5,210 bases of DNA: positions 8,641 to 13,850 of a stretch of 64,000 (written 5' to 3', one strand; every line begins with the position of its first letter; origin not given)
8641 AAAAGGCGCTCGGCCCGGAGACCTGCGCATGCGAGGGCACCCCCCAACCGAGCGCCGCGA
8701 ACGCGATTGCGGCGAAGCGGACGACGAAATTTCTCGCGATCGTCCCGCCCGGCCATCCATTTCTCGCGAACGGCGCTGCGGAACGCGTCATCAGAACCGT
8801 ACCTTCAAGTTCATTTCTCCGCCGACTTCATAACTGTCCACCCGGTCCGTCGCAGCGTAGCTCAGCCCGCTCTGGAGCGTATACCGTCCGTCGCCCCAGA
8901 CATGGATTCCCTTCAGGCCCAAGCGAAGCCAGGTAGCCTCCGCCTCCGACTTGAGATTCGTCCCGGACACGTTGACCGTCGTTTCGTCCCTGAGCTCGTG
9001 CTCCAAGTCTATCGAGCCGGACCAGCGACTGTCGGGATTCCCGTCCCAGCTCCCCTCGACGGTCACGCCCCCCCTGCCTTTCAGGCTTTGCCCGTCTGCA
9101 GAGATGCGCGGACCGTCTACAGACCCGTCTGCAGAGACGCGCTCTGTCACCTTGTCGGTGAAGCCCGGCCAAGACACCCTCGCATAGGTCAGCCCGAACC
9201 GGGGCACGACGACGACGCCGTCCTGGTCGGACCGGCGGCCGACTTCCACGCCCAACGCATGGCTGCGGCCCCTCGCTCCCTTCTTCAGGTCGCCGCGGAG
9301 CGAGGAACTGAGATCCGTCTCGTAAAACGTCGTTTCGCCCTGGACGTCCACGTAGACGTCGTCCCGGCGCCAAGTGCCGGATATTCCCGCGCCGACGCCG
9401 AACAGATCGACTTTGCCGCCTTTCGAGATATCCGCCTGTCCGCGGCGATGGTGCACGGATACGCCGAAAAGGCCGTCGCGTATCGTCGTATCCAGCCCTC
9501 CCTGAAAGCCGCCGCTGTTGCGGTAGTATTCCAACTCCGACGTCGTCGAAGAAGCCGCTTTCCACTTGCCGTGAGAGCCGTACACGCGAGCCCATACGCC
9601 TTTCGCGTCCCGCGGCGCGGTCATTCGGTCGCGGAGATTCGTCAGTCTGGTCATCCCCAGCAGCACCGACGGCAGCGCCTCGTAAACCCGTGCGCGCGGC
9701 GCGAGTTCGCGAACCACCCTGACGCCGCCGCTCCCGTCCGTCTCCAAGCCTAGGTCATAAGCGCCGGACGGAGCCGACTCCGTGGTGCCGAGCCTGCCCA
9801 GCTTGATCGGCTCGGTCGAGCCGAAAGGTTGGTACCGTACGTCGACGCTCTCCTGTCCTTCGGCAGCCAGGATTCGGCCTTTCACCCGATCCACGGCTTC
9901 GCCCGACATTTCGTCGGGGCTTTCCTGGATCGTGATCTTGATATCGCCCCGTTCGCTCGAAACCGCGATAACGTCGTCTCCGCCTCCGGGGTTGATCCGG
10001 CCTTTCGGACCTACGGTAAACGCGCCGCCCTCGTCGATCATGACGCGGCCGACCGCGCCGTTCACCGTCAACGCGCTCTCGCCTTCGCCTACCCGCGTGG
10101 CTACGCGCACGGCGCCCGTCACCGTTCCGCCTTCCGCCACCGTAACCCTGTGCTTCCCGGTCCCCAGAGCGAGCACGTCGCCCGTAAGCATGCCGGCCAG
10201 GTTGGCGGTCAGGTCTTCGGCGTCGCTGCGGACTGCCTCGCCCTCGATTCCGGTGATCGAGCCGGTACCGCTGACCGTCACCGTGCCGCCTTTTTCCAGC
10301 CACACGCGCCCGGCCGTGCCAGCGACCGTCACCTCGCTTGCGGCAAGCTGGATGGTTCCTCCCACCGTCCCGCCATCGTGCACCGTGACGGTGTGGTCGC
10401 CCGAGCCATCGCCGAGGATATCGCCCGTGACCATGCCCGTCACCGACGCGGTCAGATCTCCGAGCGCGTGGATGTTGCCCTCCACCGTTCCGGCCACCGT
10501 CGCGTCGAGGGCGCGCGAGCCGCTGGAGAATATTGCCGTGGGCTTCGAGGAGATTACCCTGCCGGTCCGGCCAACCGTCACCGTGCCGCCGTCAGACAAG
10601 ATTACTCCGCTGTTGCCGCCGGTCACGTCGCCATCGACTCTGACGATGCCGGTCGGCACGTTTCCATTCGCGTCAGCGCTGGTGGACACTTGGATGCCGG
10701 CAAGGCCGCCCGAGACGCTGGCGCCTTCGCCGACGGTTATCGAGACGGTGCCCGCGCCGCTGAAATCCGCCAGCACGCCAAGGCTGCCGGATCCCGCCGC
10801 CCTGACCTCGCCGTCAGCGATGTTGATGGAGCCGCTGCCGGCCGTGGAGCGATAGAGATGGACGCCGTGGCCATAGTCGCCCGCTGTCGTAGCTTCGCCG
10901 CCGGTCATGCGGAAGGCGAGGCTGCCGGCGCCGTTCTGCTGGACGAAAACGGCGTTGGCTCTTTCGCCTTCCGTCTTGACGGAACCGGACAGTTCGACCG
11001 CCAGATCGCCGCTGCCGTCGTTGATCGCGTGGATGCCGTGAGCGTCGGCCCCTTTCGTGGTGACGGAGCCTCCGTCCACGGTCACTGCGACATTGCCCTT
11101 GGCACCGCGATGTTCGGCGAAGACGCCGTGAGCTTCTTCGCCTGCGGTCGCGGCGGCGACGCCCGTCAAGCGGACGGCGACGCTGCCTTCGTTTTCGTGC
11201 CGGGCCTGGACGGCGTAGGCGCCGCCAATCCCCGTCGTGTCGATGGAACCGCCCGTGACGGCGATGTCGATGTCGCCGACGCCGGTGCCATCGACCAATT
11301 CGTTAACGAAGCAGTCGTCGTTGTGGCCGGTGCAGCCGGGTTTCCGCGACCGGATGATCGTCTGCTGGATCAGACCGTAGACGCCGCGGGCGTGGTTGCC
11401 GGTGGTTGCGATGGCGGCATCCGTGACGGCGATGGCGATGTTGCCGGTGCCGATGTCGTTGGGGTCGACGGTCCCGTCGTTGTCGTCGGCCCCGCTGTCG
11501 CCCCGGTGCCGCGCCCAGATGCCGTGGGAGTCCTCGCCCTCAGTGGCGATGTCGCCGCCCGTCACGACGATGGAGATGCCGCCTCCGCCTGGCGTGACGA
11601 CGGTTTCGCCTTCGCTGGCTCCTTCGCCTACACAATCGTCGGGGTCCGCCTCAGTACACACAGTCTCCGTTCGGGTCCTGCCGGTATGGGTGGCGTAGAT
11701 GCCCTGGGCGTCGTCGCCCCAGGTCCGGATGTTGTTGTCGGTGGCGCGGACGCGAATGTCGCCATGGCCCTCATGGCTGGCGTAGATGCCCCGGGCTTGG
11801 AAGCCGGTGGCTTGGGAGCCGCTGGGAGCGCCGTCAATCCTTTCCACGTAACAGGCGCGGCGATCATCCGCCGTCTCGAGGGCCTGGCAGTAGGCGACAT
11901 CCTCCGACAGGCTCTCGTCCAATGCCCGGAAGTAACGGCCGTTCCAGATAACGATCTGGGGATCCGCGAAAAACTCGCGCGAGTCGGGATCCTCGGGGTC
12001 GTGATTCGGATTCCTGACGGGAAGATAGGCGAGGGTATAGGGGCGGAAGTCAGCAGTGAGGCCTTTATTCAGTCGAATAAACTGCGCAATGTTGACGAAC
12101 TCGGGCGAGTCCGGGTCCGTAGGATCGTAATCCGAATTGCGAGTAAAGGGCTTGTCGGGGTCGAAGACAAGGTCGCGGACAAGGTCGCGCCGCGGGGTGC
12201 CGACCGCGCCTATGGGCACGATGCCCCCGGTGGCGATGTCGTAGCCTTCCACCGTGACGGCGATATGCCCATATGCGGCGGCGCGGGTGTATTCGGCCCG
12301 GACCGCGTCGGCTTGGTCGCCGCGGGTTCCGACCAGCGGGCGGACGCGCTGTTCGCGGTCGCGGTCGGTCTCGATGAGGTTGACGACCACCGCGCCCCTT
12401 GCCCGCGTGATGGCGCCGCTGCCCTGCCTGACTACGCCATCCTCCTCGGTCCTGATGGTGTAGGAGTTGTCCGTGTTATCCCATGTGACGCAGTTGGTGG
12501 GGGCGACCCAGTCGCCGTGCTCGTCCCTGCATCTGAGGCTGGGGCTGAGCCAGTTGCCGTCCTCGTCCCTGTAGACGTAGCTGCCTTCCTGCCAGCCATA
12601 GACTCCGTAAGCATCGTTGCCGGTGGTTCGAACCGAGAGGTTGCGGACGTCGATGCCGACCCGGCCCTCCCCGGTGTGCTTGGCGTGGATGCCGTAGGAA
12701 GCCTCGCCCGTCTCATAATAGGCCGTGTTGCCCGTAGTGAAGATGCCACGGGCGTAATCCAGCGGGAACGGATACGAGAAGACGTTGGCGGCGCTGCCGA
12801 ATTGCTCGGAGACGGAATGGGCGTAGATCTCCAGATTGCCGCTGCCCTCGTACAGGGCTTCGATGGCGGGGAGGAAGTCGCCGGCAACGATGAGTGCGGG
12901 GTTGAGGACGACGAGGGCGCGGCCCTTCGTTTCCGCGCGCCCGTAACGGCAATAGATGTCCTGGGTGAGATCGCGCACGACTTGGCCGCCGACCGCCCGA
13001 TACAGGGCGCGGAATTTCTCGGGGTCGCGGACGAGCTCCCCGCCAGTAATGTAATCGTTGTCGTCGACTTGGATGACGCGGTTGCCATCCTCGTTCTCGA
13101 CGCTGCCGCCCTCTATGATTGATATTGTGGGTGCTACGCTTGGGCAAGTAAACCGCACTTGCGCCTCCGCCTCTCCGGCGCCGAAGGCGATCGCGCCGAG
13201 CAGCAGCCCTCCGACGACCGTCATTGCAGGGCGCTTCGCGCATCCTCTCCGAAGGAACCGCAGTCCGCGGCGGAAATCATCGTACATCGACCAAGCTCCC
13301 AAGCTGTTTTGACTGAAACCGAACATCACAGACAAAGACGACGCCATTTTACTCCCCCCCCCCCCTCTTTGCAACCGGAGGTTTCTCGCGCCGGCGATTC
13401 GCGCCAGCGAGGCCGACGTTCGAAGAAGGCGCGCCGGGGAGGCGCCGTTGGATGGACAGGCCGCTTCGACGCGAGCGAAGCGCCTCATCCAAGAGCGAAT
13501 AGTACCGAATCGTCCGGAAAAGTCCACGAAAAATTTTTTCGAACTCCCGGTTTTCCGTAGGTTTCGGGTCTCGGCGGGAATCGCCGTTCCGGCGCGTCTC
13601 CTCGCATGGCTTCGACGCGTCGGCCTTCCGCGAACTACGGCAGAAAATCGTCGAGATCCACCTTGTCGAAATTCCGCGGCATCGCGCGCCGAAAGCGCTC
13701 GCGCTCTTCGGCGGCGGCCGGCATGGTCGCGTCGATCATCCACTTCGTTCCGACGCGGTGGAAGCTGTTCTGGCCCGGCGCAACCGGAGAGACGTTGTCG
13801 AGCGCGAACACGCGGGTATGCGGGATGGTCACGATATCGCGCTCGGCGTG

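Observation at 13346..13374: A G12 homopolymer forms the 17-nt spacer of the autotransporter promoter, the layout of a phase-variation switch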

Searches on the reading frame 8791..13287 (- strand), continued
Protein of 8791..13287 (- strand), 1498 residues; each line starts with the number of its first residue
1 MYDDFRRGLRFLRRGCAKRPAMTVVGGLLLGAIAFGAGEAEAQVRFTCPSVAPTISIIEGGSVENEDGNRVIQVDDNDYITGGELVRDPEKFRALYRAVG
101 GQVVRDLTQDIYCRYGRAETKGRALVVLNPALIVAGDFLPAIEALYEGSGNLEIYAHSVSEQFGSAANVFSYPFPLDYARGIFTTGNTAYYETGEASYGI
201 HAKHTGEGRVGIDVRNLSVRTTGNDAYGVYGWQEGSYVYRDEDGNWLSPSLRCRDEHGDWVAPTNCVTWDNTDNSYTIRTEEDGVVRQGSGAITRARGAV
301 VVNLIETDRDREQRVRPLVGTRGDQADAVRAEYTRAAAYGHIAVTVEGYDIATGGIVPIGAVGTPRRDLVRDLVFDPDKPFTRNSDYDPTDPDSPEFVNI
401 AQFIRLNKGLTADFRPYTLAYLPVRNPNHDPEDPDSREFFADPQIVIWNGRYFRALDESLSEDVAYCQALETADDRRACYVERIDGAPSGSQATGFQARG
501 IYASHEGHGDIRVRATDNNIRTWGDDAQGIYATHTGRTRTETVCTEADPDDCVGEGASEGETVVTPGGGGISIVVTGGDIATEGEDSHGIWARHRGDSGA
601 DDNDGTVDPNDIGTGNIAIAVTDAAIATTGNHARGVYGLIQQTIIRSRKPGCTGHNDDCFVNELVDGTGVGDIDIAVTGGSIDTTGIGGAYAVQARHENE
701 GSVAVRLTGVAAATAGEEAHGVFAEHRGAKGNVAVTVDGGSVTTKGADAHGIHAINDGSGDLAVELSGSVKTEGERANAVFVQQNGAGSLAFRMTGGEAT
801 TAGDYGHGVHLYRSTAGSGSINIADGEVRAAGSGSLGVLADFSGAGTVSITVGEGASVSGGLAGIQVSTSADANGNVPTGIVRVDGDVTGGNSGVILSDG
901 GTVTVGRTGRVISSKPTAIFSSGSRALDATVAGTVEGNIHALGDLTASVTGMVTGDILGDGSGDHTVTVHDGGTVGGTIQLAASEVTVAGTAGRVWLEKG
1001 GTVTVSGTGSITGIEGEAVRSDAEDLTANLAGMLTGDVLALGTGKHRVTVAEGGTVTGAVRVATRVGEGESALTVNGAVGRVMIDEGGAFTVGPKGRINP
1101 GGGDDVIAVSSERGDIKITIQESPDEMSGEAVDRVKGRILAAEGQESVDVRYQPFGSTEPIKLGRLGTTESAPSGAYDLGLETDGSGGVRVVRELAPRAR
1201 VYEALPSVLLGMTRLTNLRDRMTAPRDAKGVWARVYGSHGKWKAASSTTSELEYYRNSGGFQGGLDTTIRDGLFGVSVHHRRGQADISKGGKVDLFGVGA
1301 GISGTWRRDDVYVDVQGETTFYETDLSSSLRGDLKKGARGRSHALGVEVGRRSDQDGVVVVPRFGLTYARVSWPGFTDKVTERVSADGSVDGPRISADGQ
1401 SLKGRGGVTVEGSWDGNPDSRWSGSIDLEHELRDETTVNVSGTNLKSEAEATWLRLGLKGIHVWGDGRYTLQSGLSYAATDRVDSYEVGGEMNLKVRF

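Call 59: find_encoding_contigs(protein=P0049, flank=2500, max_places=6)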
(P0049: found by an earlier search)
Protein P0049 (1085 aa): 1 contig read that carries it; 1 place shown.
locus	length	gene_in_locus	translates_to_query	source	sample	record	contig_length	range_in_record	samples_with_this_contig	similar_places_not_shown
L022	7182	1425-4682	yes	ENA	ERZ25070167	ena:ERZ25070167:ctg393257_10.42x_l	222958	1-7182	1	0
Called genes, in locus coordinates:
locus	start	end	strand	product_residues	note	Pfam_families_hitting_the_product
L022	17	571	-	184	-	PF02600:DsbB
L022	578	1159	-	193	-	PF09335:VTT_dom (weak)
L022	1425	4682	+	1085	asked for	PF03797:Autotransporter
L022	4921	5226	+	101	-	-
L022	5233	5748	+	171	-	-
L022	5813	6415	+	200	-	PF16867:DMSP_lyase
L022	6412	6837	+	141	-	-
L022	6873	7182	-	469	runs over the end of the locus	PF01425:Amidase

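Call 65: find_encoding_contigs(protein=P0011, flank=2500, max_places=6)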
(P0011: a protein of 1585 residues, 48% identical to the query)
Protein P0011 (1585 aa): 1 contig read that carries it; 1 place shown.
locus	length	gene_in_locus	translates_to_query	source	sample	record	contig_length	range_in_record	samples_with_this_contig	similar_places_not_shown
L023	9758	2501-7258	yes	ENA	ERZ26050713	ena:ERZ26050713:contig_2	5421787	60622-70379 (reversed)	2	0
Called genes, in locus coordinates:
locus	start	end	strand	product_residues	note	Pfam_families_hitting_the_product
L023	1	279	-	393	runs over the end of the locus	PF02746:MR_MLE_N, PF13378:MR_MLE_C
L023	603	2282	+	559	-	PF13401:AAA_22 (weak)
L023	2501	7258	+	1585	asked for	PF03797:Autotransporter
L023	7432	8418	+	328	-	PF03401:TctC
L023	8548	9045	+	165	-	PF07331:TctB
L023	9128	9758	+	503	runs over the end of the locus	PF01970:TctA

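Call 66: find_encoding_contigs(protein=P0002, flank=2500, max_places=6)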
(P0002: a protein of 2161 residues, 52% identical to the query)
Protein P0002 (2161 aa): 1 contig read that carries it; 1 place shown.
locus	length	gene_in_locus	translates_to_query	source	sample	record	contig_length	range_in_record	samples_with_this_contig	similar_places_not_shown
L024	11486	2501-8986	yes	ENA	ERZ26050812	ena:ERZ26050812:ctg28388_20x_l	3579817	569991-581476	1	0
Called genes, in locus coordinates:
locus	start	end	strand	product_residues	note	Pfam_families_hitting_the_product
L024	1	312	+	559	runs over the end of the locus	PF13401:AAA_22 (weak), PF14516:AAA_35 (faint)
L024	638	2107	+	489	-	PF05598:DUF772 (weak), PF01609:DDE_Tnp_1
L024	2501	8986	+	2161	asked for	-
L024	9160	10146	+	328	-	PF03401:TctC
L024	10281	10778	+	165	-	PF07331:TctB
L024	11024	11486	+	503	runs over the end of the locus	PF01970:TctA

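Call 88: search_dna_similar(query=window:8794-13287:-, collection=plasmids, mode=protein, max_rows=10)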
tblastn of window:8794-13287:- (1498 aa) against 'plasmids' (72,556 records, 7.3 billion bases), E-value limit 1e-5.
Records with a match: 68; places in all: 83; records where one place covers at least 80% of the query: 0.
Best place of each record, by identity: <60% 68.
By first word of the organism name: Rhizobium 21; Agrobacterium 15; Sinorhizobium 6; Shinella 5; Neorhizobium 4; Brucella 4; Ochrobactrum 3; Phyllobacterium 3; Pseudochrobactrum 3; Ruegeria 1; and 3 more.
By predicted mobility (MOB-suite, as given by PLSDB): non-mobilizable 35; conjugative 25; mobilizable 8.
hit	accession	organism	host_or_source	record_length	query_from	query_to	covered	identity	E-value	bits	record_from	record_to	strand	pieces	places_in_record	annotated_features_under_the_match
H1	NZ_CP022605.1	Ochrobactrum quorumnocens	cell culture,rhizosphere of potato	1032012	1074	1498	28%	27.1%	7e-21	108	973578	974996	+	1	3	record has no annotation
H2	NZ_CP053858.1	Agrobacterium pusense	Fusarium oxysporum f. sp. ...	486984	1188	1498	21%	31.8%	5e-26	125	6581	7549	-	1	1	autotransporter outer membrane beta-barrel domain-containing protein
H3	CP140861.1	Rhizobium ruizarguesonis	Trifolium pratense,whole organism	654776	1196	1498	20%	32.5%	3e-20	106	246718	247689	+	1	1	autotransporter outer membrane beta-barrel domain-containing protein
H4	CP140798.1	Rhizobium beringeri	Trifolium pratense,whole organism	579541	1188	1498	21%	30.9%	9e-16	91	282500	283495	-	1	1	autotransporter outer membrane beta-barrel domain-containing protein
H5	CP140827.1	Rhizobium beringeri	Trifolium pratense,whole organism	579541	1188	1498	21%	30.9%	9e-16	91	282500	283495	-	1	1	autotransporter outer membrane beta-barrel domain-containing protein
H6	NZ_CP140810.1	Rhizobium beringeri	Trifolium pratense,whole organism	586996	1188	1498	21%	30.9%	9e-16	91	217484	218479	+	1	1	autotransporter outer membrane beta-barrel domain-containing protein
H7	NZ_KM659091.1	Ochrobactrum sp. LM19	Lubin copper mine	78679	1188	1498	21%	30.5%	6e-22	111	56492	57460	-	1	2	autotransporter outer membrane beta-barrel domain-containing protein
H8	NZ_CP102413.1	Ruegeria sp. YS9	seaweed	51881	1173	1464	19%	32.3%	2e-15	91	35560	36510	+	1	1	autotransporter outer membrane beta-barrel domain-containing protein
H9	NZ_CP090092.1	Rhizobium leguminosarum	Galega,Cell culture,Plant nodule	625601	1196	1498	20%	31.0%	4e-19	102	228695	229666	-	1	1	autotransporter outer membrane beta-barrel domain-containing protein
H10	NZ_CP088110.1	Sinorhizobium medicae WSM1115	cell culture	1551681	1179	1498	21%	29.1%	1e-20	107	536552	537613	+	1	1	none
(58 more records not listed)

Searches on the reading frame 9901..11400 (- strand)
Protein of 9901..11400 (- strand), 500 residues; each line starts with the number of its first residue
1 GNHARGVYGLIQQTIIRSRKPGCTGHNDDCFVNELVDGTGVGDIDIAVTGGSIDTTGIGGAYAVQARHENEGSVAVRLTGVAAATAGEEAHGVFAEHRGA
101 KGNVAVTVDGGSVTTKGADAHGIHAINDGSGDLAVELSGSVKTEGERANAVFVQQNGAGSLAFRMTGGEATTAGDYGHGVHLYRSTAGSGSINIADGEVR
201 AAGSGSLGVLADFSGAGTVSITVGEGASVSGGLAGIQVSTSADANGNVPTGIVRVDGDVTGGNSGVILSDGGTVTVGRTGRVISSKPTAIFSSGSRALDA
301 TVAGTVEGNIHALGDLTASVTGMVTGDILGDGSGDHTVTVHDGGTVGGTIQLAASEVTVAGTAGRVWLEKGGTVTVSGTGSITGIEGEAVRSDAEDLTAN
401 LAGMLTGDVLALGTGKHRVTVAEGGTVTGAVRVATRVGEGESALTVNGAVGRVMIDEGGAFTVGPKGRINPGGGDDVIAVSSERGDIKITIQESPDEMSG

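Call 10: search_protein_families(library=pfam, proteins=[window:9901-11400:-], max_evalue=10)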
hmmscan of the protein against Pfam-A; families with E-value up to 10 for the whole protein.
window:9901-11400:- (500 aa): 1 family
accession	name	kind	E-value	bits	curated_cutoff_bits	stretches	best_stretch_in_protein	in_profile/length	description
PF04519.19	Bactofilin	-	0.45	11.2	27.9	3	244-328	9-80/98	Polymer-forming cytoskeletal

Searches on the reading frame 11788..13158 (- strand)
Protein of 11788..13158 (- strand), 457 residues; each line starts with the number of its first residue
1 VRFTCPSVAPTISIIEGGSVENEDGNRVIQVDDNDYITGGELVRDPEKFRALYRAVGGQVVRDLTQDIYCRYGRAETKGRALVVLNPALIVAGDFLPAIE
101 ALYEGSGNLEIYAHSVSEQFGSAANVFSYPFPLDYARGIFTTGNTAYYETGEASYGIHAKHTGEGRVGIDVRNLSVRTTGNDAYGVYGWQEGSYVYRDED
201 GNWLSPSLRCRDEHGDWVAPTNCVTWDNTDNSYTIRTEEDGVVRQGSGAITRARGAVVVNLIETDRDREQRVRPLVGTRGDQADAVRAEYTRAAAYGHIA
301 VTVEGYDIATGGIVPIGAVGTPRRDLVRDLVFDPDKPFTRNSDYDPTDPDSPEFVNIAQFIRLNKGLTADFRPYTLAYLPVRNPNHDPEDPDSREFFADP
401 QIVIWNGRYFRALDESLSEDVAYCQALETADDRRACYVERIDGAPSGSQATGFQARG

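Call 84: predict_structure(alignment_id=A3)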
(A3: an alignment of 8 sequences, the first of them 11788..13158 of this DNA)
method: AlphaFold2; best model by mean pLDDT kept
length: 457 residues; sequences in the alignment: 8
mean_pLDDT: 34.4   pTM: 0.25
mean pLDDT of the five models: 34.4, 34.1, 34.1, 33.8, 31.5
residues with pLDDT >= 90: 0; 70-90: 5; 50-70: 67; < 50: 385
segments of 3 or more residues with pLDDT < 50: 1-198, 201-209, 218-222, 224-232, 237-332, 358-377, 398-422, 428-434, 444-457
pLDDT, mean of each block of 10 residues (from residue 1): 19 24 32 26 32 30 21 22 21 24 32 29 22 22 25 30 31 26 25 38 43 54 46 48 43 26 26 26 29 25 23 27 30 53 59 51 33 45 65 57 36 36 50 52 39 26
secondary structure, 60 per line:
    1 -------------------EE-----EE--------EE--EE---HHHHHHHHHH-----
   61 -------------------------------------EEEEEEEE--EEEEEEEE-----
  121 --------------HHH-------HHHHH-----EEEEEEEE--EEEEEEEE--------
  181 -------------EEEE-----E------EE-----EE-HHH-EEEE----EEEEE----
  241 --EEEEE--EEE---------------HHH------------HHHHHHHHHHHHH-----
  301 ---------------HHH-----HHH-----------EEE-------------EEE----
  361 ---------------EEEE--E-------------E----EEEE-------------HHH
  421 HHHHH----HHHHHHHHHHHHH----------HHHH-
elements in order: H46-55 E98-105 E108-115 H145-149 E155-162 E165-172 E194-197 E224-227 E232-236 E243-247 E250-252 H283-295 E338-340 E354-356 E376-379 E401-404 H418-425 H430-442 H453-456
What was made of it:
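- On Type Va (classical) autotransporter: The model of passenger residues 44-500 was unusable, pLDDT 34 (call 84).
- Tried and rejected: AlphaFold on passenger residues 44-500 gave pLDDT 34 and was unusable, so no fold search was run (call 84).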

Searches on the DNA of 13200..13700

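Call 86: search_rna_families(source=window, start=13200, end=13700, threshold=evalue, max_evalue=1)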
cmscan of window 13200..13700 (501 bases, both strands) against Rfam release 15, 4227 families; matches with E-value up to 1: 0.
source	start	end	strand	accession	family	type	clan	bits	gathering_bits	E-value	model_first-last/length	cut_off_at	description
